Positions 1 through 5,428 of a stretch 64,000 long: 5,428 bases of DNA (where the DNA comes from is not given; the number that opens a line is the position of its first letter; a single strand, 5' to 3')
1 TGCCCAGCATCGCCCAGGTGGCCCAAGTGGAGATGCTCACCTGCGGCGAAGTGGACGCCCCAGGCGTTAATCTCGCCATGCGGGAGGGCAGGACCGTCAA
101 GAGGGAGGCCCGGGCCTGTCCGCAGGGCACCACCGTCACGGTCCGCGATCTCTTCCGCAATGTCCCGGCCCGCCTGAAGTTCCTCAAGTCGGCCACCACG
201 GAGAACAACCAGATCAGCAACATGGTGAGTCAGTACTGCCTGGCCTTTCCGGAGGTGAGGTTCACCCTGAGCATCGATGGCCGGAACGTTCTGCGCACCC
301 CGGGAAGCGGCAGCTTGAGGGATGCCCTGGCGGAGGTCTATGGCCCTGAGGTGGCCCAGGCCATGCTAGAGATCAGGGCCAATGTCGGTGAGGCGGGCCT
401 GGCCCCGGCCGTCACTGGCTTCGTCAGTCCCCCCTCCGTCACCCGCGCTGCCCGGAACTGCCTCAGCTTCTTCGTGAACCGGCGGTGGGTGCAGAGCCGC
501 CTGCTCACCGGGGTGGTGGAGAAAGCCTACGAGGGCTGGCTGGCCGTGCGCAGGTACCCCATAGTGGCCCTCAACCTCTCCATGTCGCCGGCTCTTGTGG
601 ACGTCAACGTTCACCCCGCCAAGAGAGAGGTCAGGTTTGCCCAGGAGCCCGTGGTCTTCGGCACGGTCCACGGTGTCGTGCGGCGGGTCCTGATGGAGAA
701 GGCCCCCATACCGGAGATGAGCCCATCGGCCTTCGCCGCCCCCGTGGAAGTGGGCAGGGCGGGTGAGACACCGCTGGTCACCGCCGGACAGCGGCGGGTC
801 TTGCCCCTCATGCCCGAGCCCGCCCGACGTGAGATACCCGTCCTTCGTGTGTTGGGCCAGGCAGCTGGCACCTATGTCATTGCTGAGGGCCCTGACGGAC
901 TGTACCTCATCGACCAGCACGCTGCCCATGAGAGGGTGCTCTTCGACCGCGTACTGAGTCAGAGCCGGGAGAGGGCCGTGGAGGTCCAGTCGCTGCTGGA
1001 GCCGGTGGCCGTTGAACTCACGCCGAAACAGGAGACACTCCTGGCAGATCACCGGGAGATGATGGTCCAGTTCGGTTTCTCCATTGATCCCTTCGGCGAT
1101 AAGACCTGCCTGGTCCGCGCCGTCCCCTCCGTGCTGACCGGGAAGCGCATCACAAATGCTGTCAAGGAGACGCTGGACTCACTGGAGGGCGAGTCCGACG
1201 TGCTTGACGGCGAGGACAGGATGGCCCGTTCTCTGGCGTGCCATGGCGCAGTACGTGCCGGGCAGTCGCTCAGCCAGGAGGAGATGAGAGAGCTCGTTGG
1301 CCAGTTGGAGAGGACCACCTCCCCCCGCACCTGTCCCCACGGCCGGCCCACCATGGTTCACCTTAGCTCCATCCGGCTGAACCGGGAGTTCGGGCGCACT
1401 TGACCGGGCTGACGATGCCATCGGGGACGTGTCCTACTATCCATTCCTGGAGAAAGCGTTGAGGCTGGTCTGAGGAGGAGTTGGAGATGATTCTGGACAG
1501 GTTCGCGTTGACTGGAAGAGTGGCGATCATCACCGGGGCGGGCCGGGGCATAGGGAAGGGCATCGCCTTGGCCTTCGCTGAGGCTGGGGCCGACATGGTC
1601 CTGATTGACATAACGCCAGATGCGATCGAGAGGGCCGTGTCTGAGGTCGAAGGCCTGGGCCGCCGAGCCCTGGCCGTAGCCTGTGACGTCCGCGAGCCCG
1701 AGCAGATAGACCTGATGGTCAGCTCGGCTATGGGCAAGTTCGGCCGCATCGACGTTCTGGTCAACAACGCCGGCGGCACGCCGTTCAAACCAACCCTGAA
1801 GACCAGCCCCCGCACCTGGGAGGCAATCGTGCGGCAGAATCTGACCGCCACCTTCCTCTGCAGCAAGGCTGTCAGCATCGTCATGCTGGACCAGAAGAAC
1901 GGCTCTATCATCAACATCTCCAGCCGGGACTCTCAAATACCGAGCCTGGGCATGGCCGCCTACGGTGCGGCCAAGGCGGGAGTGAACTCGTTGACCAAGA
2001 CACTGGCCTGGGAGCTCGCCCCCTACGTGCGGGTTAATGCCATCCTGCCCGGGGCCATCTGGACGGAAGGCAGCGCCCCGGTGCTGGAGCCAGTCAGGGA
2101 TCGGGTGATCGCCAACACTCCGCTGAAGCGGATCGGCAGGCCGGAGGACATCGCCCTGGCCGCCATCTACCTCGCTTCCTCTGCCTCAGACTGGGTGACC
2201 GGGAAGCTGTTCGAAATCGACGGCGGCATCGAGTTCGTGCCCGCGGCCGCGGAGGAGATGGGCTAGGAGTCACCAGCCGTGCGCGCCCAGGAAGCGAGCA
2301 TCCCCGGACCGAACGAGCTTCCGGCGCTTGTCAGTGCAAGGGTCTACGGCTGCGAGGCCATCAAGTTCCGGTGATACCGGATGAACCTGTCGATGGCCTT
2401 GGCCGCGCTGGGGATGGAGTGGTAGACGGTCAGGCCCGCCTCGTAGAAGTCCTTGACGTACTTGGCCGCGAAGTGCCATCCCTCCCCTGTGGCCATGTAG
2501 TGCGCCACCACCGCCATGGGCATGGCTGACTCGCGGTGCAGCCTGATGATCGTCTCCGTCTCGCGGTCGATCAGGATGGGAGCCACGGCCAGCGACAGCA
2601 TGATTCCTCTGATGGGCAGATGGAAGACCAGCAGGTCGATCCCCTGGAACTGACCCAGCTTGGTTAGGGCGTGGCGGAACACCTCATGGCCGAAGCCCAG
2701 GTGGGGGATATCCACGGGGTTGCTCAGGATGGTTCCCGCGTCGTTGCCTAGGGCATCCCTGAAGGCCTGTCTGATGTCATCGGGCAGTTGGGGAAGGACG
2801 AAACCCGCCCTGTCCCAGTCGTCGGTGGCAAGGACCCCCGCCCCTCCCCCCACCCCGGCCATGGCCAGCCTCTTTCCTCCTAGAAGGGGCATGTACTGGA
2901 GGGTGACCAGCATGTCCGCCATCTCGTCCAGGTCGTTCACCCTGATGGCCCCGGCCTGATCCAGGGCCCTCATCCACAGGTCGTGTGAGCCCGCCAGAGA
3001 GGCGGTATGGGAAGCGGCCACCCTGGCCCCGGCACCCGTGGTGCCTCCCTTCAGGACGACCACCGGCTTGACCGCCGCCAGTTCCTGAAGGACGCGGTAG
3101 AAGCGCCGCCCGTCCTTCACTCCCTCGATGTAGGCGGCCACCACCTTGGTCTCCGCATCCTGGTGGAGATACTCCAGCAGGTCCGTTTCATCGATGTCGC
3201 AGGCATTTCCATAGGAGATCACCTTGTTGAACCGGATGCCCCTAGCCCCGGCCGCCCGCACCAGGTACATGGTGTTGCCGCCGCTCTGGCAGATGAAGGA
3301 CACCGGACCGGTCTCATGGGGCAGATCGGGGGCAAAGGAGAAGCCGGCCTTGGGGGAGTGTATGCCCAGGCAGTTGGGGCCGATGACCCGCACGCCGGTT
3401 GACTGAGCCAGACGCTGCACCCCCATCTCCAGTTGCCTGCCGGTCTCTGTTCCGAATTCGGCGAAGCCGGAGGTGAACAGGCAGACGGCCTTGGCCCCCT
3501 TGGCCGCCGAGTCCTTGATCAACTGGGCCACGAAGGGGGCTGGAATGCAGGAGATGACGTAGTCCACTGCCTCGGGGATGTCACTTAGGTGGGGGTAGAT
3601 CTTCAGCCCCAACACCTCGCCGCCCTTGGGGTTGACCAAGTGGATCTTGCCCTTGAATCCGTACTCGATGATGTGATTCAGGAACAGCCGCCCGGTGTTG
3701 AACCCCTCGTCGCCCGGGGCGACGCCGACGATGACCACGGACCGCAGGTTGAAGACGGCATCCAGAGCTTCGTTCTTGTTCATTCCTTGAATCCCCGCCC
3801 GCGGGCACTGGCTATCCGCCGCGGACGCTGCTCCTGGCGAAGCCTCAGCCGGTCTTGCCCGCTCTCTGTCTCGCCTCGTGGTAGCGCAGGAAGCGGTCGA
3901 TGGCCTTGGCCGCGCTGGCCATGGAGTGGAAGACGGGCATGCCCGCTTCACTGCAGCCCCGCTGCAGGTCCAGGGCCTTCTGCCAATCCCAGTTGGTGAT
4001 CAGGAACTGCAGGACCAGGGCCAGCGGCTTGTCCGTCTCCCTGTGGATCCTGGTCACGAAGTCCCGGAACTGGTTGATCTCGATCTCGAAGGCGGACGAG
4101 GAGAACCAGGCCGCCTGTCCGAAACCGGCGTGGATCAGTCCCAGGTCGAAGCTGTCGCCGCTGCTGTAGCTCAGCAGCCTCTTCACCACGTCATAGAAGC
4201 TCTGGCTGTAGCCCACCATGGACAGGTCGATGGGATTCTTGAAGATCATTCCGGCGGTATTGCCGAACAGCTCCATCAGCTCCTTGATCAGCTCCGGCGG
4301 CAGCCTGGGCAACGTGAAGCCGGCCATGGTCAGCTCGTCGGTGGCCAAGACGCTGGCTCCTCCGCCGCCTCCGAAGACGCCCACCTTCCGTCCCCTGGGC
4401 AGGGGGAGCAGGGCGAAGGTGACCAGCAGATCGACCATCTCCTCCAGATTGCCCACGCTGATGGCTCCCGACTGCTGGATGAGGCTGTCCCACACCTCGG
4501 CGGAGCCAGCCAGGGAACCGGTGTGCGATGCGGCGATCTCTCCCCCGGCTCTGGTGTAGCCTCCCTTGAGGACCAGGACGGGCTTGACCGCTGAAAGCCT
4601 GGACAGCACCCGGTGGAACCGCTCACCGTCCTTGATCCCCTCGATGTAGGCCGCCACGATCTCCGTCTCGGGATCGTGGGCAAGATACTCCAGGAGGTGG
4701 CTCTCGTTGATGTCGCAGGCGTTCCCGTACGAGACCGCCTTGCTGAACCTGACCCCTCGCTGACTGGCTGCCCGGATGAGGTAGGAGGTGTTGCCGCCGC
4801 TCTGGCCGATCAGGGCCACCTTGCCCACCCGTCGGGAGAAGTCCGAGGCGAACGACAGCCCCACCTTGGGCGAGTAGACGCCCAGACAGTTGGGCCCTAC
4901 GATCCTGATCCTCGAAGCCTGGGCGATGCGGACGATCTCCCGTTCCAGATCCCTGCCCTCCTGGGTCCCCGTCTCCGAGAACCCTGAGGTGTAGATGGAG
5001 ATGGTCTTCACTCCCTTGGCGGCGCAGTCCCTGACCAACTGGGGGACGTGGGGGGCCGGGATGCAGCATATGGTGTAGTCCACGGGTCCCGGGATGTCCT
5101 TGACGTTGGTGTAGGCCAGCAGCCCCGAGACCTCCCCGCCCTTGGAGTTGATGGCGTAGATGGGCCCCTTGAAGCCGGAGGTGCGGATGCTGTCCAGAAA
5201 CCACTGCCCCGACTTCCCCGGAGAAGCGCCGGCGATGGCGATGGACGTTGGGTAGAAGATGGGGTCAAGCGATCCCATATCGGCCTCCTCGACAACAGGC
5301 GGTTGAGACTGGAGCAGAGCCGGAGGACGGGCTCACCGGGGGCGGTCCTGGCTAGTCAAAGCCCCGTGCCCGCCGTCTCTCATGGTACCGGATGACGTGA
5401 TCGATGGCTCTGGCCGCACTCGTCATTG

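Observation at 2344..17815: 15.5-kb single-strand operon joining an archaeal-type CODH/ACS to NuoEF-like flavoprotein subunits and three ACD-alpha paralogs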

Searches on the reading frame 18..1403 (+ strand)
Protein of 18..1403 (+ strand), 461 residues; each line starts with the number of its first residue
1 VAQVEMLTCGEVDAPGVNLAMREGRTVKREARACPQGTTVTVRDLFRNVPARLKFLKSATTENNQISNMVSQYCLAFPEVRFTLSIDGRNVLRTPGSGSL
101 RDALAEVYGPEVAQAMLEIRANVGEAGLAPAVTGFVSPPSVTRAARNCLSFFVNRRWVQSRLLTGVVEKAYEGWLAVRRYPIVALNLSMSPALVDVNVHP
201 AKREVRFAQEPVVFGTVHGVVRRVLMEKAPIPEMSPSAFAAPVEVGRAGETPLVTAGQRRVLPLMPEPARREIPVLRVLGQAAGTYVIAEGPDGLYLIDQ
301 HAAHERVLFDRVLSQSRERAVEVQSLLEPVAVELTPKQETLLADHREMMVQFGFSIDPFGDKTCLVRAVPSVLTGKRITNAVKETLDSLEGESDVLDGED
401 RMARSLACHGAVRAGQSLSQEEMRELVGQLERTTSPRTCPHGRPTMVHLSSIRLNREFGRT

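Call 4: search_protein_families(library=pfam, proteins=[window:18-1403:+])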
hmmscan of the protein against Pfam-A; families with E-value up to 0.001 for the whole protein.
window:18-1403:+ (461 aa): 2 families
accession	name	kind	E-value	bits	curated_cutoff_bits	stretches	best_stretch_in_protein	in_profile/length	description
PF08676.16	MutL_C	-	1.9e-37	128.5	25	1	279-418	1-142/142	MutL C terminal dimerisation domain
PF01119.25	DNA_mis_repair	-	1.4e-31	109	26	1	105-225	2-118/119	DNA mismatch repair protein, C-terminal domain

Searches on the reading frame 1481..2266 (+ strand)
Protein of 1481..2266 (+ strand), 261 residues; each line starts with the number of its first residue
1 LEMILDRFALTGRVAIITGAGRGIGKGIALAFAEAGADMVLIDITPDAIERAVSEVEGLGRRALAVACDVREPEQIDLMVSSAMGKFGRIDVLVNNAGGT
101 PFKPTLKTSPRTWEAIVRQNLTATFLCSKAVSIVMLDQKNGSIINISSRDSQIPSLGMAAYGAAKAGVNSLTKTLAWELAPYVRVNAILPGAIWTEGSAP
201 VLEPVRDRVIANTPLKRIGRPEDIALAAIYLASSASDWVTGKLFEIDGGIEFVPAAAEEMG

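Call 4: search_protein_families(library=pfam, proteins=[window:1481-2266:+])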
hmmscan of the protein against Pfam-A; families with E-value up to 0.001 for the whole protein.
window:1481-2266:+ (261 aa): 5 families
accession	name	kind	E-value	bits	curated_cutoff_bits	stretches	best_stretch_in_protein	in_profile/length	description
PF13561.12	adh_short_C2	-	2.9e-61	207.5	27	1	19-250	1-235/236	Enoyl-(Acyl carrier protein) reductase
PF00106.31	adh_short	-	3.3e-58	196.8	26.6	1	13-199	1-188/195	short chain dehydrogenase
PF08659.16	KR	-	2.2e-09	37.9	22.6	1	16-174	4-162/180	KR domain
PF23441.1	SDR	-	6.3e-06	26.2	27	1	14-250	9-255/258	SDR-like rossmann domain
PF02737.24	3HCDH_N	-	6.5e-05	23.4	22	1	15-58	3-44/180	3-hydroxyacyl-CoA dehydrogenase, NAD binding domain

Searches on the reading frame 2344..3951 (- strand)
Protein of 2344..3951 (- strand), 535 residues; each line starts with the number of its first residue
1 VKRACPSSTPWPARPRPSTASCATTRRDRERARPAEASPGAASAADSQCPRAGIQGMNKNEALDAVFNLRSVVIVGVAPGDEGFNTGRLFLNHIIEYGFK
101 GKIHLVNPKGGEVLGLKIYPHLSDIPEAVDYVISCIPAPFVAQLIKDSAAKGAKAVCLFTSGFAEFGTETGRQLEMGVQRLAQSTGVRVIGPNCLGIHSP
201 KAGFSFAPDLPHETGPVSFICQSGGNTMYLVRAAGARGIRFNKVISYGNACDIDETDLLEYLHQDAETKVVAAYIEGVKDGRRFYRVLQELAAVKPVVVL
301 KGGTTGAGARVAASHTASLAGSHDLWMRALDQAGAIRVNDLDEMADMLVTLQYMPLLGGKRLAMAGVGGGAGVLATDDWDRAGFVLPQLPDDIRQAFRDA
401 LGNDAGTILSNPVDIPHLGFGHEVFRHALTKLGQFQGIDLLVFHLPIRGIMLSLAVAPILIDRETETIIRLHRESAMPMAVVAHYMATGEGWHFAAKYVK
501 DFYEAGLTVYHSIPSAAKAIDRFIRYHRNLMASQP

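Call 4: search_protein_families(library=pfam, proteins=[window:2344-3951:-])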
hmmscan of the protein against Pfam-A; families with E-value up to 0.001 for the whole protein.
window:2344-3951:- (535 aa): 3 families
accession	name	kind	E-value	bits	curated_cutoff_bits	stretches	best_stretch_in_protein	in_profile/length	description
PF13607.11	Succ_CoA_lig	-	2.6e-49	167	27.4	1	215-350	2-137/138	Succinyl-CoA ligase like flavodoxin domain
PF13380.12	CoA_binding_2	-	9e-17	62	22.8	1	70-198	1-114/116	CoA binding domain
PF02629.25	CoA_binding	-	6.3e-10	40.1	22.3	1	71-162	5-97/97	CoA binding domain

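Call 80: search_protein_families(library=ncbifam, proteins=[window:2344-3783:-], max_evalue=0.00001)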
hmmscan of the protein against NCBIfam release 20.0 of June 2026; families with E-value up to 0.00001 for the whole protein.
window:2344-3783:- (479 aa): 6 families
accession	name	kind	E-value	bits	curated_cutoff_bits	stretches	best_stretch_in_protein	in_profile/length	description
TIGR02717.1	AcCoA-syn-alpha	equivalog_domain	1.9e-97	326.8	567.15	1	8-470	2-446/447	acetate--CoA ligase alpha subunit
NF045494.1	AcCoALig_Archglob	equivalog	1.1e-79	268.6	1200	1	6-470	217-662/665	acetate--CoA ligase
NF045492.1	HydPropCoALig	equivalog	3.4e-72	243.9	1300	1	5-464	246-690/700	3-hydroxypropionate--CoA ligase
NF045493.1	HydDutCoALig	equivalog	3e-59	201.3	1300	1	10-359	6-353/698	4-hydroxybutyrate--CoA ligase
TIGR01019.1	sucCoAalpha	subfamily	5.3e-13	49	353.2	1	31-293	19-283/286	succinate--CoA ligase subunit alpha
NF004230.0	PRK05678.1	equivalog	1.2e-11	44.4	336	1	31-293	21-285/291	succinate--CoA ligase subunit alpha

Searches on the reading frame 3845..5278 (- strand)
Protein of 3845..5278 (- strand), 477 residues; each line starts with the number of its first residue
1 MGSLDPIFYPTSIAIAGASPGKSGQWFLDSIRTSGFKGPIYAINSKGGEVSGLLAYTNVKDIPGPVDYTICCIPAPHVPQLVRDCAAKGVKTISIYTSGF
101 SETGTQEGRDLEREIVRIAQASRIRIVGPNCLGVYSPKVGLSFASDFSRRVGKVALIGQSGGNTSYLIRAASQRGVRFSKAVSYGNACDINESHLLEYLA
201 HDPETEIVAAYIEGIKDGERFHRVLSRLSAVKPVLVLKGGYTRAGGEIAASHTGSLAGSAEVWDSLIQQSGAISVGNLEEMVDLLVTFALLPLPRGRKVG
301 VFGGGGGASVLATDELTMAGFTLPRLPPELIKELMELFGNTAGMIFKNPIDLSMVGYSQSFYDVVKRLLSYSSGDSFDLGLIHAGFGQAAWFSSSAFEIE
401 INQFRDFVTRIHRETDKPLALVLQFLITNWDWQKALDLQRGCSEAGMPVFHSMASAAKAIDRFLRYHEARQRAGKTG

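Call 4: search_protein_families(library=pfam, proteins=[window:3845-5278:-])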
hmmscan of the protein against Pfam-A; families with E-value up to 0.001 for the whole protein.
window:3845-5278:- (477 aa): 3 families
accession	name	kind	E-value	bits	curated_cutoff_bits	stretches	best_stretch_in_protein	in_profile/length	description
PF13607.11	Succ_CoA_lig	-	9.9e-46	155.4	27.4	1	152-287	2-137/138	Succinyl-CoA ligase like flavodoxin domain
PF13380.12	CoA_binding_2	-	2.2e-17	64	22.8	1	12-135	2-114/116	CoA binding domain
PF02629.25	CoA_binding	-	6.6e-09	36.9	22.3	1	9-99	2-97/97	CoA binding domain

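Call 80: search_protein_families(library=ncbifam, proteins=[window:3845-5278:-], max_evalue=0.00001)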
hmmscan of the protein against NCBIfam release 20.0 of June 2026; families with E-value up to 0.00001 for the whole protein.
window:3845-5278:- (477 aa): 6 families
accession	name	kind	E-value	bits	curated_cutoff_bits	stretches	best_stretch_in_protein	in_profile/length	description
TIGR02717.1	AcCoA-syn-alpha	equivalog_domain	1.4e-104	350.2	567.15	1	4-466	1-446/447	acetate--CoA ligase alpha subunit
NF045494.1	AcCoALig_Archglob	equivalog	8.3e-86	288.8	1200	1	4-466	218-662/665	acetate--CoA ligase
NF045492.1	HydPropCoALig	equivalog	6.9e-69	232.9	1300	1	4-367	248-615/700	3-hydroxypropionate--CoA ligase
NF045493.1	HydDutCoALig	equivalog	5e-66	223.7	1300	1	6-369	5-370/698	4-hydroxybutyrate--CoA ligase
NF004230.0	PRK05678.1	equivalog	1.4e-09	37.6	336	1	47-256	45-251/291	succinate--CoA ligase subunit alpha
TIGR01019.1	sucCoAalpha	subfamily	3.3e-09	36.6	353.2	1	47-284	43-281/286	succinate--CoA ligase subunit alpha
